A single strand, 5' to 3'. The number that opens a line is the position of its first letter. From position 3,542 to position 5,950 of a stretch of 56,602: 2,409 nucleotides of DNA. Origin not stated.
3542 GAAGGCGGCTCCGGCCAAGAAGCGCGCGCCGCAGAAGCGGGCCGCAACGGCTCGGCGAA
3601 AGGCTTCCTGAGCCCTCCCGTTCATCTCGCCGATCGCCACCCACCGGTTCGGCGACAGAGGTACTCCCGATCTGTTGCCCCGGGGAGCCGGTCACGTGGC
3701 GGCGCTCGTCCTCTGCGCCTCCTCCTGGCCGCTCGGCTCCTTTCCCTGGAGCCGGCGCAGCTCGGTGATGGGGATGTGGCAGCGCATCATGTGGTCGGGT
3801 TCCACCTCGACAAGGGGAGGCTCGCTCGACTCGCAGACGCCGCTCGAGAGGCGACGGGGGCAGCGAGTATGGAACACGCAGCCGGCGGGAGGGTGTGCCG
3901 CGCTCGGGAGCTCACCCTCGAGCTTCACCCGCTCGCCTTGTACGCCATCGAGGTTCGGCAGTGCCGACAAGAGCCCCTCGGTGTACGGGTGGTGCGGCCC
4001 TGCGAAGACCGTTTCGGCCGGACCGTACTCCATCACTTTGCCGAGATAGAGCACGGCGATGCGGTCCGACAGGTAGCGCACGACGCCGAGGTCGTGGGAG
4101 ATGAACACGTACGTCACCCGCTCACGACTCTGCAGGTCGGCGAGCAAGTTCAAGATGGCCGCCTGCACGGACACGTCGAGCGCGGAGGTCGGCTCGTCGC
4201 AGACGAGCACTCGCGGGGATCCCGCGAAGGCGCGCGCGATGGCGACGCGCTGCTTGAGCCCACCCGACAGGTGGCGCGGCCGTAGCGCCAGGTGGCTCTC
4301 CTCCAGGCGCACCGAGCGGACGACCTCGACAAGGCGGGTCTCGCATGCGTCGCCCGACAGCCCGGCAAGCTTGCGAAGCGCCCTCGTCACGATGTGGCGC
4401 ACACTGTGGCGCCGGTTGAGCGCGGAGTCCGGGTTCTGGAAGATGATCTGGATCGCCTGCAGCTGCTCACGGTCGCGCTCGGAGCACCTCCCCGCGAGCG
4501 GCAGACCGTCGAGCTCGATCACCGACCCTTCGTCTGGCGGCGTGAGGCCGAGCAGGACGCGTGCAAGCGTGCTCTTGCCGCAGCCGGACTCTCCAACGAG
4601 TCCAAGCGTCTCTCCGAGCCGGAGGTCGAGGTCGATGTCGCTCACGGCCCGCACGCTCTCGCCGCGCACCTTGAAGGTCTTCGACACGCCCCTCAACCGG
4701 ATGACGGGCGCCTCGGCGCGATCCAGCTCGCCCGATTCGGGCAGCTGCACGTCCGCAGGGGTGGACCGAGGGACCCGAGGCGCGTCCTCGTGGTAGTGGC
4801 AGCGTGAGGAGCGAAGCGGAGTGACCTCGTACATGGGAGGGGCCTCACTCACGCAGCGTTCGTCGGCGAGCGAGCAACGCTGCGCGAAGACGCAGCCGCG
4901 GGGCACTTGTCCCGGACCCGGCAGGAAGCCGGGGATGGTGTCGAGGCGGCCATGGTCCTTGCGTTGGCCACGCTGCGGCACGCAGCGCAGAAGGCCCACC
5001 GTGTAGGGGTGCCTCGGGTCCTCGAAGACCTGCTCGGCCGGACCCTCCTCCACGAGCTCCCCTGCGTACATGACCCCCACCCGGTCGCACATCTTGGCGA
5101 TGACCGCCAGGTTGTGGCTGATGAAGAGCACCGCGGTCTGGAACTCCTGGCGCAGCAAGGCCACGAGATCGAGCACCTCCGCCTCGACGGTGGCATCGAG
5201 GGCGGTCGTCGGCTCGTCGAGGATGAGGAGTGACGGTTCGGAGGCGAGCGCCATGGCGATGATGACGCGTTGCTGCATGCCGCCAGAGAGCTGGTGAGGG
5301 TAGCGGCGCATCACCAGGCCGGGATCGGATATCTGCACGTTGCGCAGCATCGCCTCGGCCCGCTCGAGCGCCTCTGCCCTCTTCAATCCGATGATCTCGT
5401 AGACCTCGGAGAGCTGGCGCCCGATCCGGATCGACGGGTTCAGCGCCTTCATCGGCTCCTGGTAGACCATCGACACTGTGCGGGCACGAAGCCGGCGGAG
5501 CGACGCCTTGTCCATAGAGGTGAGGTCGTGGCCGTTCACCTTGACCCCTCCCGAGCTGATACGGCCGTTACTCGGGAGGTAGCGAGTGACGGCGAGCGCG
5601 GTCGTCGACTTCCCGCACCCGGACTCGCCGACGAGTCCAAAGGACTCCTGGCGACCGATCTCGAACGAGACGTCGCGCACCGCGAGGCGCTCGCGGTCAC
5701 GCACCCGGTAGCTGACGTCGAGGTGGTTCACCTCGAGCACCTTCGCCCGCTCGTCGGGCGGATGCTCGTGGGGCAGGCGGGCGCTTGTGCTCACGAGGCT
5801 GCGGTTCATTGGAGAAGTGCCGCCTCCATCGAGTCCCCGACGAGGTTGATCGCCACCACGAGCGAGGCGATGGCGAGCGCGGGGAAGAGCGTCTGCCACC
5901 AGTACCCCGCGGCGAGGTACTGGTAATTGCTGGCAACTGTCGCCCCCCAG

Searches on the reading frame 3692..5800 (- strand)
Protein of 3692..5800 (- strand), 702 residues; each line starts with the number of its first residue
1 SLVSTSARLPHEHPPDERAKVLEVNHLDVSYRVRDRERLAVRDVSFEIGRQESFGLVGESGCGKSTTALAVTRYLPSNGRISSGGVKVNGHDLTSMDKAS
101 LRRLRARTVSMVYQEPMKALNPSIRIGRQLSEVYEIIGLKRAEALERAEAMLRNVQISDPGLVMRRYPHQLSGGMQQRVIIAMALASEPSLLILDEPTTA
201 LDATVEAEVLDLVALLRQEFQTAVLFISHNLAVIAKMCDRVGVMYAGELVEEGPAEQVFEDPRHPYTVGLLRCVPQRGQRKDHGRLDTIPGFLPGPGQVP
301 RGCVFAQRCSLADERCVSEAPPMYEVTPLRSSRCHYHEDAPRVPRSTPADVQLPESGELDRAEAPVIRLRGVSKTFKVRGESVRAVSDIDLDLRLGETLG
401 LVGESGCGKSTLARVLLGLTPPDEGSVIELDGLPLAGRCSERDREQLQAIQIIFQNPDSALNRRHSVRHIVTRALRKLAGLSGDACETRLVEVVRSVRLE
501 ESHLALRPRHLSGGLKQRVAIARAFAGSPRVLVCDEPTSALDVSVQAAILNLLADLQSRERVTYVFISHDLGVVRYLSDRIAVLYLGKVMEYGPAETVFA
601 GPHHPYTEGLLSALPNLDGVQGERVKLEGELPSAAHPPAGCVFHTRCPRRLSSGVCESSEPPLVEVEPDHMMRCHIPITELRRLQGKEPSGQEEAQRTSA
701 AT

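Call 91: search_protein_families(library=pfam, proteins=[window:3692-5800:-], max_evalue=0.001)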
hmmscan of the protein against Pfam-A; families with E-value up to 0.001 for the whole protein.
window:3692-5800:- (702 aa): 11 families
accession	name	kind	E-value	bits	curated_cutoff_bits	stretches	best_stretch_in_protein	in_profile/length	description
PF00005.33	ABC_tran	-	5.6e-58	195.8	25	2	387-539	2-137/137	ABC transporter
PF08352.17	oligo_HPY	-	9.2e-40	135.3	27.1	2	250-316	1-65/65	Oligopeptide/dipeptide transporter, C-terminal region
PF02463.25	SMC_N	-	4.6e-11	43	40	1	55-244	28-212/220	RecF/RecN/SMC N terminal domain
PF13304.12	AAA_21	-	1e-09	39.4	27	1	167-234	234-303/304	AAA domain, putative AbiEii toxin, Type IV TA system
PF13401.12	AAA_22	-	2.4e-09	38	27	1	401-567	10-121/130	AAA domain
PF13191.12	AAA_16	-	8.8e-09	36.5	32.6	1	398-562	26-164/167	AAA ATPase domain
PF00004.35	AAA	-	2.3e-06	28.5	21.2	0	56-103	3-45/131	ATPase family associated with various cellular activities (AAA)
PF13555.12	AAA_29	-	7.7e-05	22.8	27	0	45-70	16-41/61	P-loop containing region of AAA domain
PF07728.20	AAA_5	-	0.00015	22.2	22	0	401-420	4-23/139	AAA domain (dynein-related subfamily)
PF03193.22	RsgA_GTPase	-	0.00022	21.6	30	0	377-418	88-128/174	RsgA GTPase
PF00485.24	PRK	-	0.00049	20.4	22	0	55-100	3-48/196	Phosphoribulokinase / Uridine kinase family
